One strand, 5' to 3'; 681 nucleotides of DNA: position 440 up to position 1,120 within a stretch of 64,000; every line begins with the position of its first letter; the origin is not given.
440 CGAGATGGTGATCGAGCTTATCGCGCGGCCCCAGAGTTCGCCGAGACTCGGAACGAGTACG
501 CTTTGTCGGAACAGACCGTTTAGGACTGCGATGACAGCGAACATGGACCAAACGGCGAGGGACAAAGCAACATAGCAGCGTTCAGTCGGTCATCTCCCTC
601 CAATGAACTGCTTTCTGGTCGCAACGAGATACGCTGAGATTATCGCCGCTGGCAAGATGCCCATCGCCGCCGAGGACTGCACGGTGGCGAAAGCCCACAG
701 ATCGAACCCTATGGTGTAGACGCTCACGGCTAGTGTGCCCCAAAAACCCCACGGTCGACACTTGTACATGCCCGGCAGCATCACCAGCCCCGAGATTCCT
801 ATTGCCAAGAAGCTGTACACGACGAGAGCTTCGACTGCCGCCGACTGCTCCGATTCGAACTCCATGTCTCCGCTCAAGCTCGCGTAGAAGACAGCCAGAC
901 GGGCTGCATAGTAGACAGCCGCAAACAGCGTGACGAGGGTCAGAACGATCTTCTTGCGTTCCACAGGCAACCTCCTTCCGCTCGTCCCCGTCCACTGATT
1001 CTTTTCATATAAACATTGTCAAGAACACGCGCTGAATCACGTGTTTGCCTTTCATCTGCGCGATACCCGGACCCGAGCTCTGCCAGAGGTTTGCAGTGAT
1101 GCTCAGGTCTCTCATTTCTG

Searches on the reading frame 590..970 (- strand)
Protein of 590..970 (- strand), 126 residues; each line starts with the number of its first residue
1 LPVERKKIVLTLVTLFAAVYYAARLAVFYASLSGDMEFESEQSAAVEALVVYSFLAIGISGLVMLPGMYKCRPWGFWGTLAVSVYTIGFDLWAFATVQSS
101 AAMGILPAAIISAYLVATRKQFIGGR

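Call 20: search_protein_families(library=pfam, proteins=[window:590-970:-], max_evalue=0.001)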
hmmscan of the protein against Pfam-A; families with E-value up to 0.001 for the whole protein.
window:590-970:- (126 aa): 0 families

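Call 70: search_protein_families(library=pfam, proteins=[window:590-970:-], max_evalue=1)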
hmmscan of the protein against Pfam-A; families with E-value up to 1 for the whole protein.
window:590-970:- (126 aa): 1 family
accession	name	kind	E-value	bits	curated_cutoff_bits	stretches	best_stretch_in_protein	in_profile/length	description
PF09586.16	YfhO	-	0.055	12.3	28.5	1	13-70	189-237/835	Bacterial membrane protein YfhO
